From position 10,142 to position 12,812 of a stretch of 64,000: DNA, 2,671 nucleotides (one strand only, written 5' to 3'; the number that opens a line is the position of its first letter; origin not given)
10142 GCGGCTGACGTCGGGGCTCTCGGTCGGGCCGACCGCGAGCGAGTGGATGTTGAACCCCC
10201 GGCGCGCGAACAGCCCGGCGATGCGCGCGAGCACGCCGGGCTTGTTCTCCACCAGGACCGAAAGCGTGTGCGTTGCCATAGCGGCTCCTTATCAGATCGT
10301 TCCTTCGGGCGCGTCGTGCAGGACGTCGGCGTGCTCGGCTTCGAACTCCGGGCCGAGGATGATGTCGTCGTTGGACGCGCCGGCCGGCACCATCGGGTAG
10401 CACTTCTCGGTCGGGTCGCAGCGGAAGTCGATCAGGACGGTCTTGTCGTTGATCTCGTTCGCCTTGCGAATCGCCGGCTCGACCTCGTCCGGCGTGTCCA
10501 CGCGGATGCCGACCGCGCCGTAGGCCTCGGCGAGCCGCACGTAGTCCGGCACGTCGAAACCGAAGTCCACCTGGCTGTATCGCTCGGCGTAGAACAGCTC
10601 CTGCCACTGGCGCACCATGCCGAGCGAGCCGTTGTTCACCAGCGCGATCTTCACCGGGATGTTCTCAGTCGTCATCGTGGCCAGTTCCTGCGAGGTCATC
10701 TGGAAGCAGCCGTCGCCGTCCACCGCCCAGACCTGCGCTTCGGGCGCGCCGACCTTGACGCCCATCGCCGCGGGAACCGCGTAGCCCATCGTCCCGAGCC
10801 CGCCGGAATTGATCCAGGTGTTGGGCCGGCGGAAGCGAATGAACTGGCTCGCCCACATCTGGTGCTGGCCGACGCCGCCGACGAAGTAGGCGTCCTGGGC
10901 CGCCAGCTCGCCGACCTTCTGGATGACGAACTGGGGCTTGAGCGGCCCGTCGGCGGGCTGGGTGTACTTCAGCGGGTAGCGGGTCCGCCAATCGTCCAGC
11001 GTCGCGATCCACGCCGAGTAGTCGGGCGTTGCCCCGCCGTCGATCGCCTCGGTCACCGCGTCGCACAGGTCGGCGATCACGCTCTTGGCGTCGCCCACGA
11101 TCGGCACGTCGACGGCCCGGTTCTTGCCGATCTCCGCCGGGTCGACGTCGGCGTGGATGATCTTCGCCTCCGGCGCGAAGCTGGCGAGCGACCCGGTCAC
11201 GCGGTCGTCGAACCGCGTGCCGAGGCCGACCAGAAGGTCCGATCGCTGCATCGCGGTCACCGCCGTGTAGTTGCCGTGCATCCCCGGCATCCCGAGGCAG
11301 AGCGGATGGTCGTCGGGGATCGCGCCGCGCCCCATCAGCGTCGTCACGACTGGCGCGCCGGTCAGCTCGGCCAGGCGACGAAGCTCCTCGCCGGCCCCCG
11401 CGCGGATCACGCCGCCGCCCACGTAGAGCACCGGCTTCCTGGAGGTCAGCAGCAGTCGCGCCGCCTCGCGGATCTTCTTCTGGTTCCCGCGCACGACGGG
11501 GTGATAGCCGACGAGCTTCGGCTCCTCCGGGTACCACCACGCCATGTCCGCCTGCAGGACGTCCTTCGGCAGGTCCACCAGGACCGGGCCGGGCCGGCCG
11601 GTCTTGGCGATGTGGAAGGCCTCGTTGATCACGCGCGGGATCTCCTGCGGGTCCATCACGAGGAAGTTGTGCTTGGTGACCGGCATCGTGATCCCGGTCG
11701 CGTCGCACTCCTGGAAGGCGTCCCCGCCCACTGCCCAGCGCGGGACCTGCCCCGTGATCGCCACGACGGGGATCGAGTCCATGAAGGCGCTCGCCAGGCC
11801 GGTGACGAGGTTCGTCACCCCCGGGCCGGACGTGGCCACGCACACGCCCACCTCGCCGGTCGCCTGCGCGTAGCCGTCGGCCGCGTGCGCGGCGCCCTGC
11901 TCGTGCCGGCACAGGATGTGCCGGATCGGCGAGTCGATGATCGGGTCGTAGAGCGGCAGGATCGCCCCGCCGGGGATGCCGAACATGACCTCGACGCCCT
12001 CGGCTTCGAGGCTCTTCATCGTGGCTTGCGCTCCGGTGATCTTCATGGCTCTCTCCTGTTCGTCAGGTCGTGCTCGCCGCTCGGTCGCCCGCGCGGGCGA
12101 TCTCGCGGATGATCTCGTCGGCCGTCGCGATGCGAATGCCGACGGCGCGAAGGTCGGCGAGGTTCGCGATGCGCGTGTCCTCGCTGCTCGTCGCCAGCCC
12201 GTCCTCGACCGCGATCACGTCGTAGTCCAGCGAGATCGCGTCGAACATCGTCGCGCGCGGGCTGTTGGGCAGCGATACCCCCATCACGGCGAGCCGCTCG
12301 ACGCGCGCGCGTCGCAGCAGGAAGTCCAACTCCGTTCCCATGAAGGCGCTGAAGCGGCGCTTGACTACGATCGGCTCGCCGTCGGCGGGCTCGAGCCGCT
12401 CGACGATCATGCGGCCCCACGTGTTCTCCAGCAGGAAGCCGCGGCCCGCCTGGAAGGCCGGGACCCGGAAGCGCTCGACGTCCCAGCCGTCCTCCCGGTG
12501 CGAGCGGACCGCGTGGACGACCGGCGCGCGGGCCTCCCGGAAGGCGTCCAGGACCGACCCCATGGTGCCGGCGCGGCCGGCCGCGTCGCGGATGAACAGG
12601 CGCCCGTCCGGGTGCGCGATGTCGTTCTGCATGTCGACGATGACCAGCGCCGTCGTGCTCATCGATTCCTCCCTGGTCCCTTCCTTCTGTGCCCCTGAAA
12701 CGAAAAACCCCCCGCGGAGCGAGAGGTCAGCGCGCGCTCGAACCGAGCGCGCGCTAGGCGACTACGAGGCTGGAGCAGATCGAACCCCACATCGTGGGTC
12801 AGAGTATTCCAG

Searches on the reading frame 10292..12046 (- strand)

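Call 12: search_protein_families(library=pfam, proteins=[window:10292-12046:-], max_evalue=0.001)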
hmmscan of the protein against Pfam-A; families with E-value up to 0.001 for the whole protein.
window:10292-12046:- (584 aa): 3 families
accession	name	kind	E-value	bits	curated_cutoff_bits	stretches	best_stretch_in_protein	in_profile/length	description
PF02775.26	TPP_enzyme_C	-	8.7e-55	185.1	21.9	1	391-540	1-150/151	Thiamine pyrophosphate enzyme, C-terminal TPP binding domain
PF00205.28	TPP_enzyme_M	-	3.1e-53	179.6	30.4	1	192-327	1-137/137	Thiamine pyrophosphate enzyme, central domain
PF02776.23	TPP_enzyme_N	-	3e-41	140.4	26.8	1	4-118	2-118/119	Thiamine pyrophosphate enzyme, N-terminal TPP binding domain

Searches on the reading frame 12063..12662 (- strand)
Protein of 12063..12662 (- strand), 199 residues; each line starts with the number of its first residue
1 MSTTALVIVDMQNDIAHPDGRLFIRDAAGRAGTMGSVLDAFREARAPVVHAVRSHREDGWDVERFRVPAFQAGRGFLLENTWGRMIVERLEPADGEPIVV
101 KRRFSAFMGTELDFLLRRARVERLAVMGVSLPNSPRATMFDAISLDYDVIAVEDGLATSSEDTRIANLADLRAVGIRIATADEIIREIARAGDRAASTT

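Call 12: search_protein_families(library=pfam, proteins=[window:12063-12662:-], max_evalue=0.001)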
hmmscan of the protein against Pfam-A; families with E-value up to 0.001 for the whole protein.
window:12063-12662:- (199 aa): 1 family
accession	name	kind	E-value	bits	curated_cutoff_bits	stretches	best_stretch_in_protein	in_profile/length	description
PF00857.26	Isochorismatase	-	6.7e-32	111.4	27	1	4-182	1-174/175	Isochorismatase domain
